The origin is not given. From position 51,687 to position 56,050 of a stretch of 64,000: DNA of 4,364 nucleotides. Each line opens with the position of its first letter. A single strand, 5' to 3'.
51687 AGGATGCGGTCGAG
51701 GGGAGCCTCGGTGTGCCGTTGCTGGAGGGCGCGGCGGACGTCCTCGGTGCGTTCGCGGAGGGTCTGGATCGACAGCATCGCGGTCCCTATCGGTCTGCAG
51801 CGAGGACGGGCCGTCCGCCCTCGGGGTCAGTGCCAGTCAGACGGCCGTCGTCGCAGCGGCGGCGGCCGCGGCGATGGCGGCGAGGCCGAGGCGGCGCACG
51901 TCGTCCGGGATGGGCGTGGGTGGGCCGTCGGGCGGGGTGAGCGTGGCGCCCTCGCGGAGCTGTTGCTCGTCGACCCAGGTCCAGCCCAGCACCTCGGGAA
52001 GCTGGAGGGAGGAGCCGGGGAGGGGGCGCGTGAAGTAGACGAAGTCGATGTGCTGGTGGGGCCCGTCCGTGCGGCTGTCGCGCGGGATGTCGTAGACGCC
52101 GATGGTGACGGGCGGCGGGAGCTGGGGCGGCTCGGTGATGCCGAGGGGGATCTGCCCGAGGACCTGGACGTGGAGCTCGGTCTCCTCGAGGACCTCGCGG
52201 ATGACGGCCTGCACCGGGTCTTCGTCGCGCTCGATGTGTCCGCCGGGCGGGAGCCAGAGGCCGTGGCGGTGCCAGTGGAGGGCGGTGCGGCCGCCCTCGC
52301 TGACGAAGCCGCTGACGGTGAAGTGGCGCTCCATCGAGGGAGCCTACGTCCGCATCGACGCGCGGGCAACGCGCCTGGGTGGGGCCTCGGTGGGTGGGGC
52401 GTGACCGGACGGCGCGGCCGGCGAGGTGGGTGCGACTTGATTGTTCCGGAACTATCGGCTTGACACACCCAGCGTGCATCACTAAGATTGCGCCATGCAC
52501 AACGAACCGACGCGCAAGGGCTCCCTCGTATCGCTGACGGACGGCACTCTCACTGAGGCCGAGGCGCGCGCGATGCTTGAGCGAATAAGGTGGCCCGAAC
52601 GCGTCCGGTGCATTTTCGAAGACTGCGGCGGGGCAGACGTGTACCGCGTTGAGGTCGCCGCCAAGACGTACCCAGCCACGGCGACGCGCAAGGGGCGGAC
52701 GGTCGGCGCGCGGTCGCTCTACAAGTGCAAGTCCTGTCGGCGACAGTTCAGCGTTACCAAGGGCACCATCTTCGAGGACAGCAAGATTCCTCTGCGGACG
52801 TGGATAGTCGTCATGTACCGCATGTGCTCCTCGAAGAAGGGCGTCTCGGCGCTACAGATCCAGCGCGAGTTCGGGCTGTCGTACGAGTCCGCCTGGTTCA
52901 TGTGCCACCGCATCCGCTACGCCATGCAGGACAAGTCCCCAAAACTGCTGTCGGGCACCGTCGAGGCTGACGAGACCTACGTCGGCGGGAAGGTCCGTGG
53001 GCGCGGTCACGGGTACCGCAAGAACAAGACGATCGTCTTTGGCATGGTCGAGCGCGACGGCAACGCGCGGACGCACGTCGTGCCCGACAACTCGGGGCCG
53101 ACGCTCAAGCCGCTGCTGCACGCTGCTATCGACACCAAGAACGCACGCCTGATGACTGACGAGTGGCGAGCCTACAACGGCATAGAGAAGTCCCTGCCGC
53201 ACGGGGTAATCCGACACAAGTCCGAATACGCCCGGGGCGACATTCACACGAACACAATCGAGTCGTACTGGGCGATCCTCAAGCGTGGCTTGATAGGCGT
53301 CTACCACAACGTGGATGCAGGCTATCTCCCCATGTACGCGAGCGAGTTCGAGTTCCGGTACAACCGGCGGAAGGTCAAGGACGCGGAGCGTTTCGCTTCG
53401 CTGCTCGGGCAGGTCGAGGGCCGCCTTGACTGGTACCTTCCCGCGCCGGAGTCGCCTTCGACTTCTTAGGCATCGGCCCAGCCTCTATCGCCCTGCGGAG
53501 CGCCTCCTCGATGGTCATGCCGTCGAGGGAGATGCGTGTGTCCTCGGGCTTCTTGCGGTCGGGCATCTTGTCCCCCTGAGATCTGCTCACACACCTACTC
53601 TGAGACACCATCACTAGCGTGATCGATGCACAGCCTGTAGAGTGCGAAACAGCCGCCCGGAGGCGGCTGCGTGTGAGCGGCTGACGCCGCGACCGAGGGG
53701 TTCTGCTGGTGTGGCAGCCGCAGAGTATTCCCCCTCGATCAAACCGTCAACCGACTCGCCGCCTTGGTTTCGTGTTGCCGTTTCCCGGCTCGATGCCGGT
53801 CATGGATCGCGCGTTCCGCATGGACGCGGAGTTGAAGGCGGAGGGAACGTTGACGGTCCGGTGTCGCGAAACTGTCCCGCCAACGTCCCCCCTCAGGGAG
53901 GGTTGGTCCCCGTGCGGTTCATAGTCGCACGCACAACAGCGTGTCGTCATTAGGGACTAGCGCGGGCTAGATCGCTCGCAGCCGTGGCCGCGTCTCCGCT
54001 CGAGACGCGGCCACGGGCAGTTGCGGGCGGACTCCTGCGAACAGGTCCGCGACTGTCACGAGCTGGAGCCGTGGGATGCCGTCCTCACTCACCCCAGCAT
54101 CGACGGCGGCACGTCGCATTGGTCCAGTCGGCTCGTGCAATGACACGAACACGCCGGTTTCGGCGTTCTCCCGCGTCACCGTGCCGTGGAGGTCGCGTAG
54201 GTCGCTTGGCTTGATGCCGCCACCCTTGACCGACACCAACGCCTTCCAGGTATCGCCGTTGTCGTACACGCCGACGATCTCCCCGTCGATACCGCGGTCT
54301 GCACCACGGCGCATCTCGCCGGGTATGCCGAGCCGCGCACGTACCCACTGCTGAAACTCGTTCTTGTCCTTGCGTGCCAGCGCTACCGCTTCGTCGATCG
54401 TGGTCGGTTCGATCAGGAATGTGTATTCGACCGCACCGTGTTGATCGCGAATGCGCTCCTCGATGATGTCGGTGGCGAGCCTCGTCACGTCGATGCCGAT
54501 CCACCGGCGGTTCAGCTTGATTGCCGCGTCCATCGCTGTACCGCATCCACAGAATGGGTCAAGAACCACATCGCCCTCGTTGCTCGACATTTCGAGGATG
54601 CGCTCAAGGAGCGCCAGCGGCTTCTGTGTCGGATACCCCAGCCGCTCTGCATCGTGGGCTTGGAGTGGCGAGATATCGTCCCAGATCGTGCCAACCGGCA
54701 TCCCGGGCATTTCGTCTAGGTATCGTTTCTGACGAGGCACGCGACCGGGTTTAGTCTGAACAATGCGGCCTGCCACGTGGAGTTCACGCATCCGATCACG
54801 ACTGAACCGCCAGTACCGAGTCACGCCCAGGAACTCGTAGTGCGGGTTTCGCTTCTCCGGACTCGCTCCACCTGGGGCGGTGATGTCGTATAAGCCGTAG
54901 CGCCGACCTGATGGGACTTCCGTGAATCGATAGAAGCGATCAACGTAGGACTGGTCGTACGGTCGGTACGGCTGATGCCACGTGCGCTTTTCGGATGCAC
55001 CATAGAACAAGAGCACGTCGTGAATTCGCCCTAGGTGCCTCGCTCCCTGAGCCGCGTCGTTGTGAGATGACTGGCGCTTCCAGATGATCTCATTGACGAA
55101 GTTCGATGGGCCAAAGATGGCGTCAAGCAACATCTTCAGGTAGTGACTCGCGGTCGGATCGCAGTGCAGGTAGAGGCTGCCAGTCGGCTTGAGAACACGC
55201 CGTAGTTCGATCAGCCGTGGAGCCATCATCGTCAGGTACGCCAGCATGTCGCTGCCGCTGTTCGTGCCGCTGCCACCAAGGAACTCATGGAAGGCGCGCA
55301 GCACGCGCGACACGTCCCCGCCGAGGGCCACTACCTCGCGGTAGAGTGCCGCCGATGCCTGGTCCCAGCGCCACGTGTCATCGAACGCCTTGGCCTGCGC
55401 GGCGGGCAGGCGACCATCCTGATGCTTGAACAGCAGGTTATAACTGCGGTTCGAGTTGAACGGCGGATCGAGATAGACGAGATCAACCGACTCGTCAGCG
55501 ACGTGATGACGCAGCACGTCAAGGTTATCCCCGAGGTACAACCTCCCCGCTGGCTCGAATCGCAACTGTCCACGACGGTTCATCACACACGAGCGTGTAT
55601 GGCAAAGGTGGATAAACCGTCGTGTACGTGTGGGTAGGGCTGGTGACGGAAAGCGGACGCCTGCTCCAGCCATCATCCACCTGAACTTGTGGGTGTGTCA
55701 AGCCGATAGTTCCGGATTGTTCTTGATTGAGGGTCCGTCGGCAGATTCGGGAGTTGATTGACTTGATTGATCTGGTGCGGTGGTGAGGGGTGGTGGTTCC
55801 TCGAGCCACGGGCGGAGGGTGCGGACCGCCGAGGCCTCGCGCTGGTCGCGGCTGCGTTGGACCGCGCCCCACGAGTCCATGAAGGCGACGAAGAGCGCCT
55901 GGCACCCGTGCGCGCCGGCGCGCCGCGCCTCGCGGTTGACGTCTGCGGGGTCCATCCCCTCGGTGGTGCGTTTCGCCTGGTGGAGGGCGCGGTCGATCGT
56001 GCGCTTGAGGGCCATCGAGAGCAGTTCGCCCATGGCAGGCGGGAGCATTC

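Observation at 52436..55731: Recently inserted IS1595-type transposon carrying a methyltransferase–Mrr nuclease fusion as cargo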

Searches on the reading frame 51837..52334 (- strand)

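Call 4: search_protein_families(library=pfam, proteins=[window:51837-52334:-], max_evalue=0.01)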
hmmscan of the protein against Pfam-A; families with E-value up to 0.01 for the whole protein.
window:51837-52334:- (165 aa): 2 families
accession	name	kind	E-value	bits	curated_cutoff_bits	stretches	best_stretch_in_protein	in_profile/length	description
PF00293.34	NUDIX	-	3.9e-13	50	21.1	1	4-129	3-120/134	NUDIX domain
PF14815.12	NUDIX_4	-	0.0065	16.7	35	0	24-58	24-55/113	NUDIX domain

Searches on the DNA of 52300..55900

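Call 50: search_rna_families(source=window, start=52300, end=55900, threshold=evalue, max_evalue=1)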
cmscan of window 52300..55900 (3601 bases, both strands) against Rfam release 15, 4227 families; matches with E-value up to 1: 0.
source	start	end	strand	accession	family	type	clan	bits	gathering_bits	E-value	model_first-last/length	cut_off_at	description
